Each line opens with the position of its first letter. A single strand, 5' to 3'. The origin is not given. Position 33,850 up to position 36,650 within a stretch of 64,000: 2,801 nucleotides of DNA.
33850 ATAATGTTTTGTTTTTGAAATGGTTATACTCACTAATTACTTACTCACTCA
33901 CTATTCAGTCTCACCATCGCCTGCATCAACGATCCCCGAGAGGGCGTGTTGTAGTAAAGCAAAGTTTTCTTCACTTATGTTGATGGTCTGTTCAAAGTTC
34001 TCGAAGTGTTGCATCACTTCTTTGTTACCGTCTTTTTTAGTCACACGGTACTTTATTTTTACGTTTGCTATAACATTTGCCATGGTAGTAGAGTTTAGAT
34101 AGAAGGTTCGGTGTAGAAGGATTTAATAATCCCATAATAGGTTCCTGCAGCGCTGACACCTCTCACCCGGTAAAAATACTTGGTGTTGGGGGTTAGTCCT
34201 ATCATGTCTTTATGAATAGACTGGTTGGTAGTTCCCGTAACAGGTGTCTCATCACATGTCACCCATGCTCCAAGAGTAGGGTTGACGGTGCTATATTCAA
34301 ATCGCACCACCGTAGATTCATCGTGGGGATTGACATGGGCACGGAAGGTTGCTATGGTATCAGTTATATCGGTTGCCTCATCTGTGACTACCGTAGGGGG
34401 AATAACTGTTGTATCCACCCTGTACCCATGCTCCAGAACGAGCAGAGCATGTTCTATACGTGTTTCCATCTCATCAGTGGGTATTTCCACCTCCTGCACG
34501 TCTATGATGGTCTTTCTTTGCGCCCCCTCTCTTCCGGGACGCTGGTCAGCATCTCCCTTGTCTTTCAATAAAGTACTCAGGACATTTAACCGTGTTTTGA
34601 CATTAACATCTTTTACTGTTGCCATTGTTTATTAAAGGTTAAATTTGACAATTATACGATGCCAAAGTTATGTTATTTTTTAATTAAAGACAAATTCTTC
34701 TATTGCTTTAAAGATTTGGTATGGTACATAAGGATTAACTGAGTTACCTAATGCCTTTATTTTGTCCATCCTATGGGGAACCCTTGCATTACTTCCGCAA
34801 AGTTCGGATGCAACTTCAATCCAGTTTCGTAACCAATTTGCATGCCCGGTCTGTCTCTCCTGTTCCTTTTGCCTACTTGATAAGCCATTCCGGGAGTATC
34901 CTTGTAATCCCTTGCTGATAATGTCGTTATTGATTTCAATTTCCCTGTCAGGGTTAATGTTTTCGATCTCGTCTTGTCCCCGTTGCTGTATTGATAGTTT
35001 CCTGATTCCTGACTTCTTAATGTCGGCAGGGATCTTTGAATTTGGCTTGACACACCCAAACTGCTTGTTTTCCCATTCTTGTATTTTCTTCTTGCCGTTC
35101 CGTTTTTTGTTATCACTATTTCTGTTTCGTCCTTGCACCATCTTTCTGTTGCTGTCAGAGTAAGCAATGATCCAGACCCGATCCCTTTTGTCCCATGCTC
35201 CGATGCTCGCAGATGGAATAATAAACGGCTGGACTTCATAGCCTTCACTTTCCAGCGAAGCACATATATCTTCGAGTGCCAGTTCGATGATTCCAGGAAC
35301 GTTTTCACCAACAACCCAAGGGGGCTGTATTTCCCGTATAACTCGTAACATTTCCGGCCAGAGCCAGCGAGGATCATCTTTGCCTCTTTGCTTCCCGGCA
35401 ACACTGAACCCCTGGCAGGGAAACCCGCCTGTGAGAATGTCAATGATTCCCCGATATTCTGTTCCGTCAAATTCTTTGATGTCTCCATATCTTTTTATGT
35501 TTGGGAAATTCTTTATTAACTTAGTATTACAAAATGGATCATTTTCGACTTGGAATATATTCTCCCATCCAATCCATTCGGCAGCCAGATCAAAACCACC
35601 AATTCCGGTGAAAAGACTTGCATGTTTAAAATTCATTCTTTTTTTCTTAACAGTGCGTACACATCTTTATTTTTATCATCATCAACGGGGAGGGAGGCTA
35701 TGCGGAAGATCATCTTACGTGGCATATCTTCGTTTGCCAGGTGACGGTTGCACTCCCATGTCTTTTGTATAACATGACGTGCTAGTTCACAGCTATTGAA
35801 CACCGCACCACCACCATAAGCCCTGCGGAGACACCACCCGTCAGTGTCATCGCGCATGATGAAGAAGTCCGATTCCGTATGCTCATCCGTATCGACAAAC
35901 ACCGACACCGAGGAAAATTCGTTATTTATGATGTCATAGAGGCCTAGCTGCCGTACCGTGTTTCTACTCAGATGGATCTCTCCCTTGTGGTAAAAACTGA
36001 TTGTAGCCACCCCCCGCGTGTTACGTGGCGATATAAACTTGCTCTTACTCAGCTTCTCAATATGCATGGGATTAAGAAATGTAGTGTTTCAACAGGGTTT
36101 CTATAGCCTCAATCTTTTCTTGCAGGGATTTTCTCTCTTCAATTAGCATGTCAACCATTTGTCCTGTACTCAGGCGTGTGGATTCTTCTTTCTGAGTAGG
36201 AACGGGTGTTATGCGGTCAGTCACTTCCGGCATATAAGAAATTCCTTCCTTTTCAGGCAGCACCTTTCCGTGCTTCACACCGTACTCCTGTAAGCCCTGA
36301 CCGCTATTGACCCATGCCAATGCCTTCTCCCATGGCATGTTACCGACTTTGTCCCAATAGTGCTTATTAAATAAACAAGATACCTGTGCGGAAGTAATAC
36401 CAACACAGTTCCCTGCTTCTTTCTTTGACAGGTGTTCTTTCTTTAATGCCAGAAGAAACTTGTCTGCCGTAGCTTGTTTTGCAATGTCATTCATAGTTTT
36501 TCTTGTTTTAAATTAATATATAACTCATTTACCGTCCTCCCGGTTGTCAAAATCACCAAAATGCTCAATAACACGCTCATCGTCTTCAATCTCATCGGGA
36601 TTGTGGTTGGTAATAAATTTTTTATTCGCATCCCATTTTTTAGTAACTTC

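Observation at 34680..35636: dcm-type gene open in two same-strand frames for 243 codons, with methyltransferase-like motifs in both frames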

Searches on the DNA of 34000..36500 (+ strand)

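Call 4: search_dna_similar(query=window:34000-36500:+, collection=phages, mode=near)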
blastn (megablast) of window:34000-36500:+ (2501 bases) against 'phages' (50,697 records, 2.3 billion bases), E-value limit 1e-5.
No match.
